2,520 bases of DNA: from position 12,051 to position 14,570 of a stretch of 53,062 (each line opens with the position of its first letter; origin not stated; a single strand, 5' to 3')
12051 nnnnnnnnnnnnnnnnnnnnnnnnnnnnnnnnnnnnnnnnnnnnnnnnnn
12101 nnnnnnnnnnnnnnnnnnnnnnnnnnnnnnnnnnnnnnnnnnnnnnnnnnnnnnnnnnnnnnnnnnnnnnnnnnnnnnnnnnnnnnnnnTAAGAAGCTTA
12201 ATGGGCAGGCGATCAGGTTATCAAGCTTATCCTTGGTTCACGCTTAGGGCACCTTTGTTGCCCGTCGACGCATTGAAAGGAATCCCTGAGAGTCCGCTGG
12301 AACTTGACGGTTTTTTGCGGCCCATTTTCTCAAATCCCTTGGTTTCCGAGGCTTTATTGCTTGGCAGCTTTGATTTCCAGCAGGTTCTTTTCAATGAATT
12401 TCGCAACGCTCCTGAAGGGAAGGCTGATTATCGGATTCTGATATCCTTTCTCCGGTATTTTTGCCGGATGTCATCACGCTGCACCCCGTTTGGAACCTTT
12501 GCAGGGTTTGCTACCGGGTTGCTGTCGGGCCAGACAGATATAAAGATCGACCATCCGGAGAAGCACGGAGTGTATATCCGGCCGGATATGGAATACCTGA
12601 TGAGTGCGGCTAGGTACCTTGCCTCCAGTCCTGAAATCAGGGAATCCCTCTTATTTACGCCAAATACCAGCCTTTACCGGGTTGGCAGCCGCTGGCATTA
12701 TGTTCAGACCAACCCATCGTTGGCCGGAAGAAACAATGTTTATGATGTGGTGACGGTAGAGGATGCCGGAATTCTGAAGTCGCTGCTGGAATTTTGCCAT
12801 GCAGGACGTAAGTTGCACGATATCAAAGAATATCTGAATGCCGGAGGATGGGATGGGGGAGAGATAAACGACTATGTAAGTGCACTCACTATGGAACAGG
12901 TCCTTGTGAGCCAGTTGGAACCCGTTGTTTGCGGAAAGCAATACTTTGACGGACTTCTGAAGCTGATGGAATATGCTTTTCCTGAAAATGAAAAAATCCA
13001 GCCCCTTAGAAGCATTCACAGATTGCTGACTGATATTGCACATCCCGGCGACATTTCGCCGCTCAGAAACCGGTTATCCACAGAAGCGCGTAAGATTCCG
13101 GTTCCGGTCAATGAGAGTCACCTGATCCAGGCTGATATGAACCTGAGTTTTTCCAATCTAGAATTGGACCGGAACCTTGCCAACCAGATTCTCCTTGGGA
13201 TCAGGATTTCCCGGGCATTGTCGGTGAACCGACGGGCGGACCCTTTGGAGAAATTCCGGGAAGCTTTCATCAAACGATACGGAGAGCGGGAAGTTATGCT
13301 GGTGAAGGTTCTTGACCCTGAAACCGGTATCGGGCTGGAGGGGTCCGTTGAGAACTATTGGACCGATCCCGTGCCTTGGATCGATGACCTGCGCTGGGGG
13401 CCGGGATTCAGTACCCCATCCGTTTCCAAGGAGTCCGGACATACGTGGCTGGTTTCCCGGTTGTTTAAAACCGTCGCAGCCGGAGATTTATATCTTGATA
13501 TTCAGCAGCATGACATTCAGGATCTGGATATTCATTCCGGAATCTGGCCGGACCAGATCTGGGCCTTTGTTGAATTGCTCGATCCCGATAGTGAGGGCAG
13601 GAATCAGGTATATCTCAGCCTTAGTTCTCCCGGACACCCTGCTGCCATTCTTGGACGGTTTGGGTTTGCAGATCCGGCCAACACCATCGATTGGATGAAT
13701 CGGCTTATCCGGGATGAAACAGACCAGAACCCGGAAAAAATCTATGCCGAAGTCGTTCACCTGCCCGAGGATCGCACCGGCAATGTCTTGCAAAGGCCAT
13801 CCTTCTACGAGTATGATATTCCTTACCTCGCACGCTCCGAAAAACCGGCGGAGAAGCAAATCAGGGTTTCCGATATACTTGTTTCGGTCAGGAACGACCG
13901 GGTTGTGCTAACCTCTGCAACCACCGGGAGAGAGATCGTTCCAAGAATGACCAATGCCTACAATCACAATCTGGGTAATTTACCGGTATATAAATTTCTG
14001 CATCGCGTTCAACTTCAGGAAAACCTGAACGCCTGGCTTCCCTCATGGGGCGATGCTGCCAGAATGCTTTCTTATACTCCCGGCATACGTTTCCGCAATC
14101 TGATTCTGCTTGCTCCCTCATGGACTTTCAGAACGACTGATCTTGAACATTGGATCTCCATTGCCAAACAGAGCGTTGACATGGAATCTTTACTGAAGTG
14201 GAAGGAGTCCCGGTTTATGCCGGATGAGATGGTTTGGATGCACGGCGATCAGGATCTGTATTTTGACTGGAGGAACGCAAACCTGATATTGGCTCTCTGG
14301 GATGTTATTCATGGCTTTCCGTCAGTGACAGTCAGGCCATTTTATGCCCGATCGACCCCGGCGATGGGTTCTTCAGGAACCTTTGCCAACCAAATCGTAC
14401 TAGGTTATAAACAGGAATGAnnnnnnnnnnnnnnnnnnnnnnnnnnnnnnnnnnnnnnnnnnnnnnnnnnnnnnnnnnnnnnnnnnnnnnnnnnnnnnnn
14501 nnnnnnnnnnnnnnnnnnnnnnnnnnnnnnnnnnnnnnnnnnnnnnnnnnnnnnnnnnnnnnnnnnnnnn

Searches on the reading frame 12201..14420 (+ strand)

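Call 50: search_protein_families(library=pfam, proteins=[window:12201-14420:+], max_evalue=0.00001)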
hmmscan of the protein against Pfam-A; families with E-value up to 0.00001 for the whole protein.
window:12201-14420:+ (739 aa): 1 family
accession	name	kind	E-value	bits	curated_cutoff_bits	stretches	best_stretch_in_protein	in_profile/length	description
PF04738.18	Lant_dehydr_N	-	1.3e-105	354.5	28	1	45-693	2-643/649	Lantibiotic dehydratase, N terminus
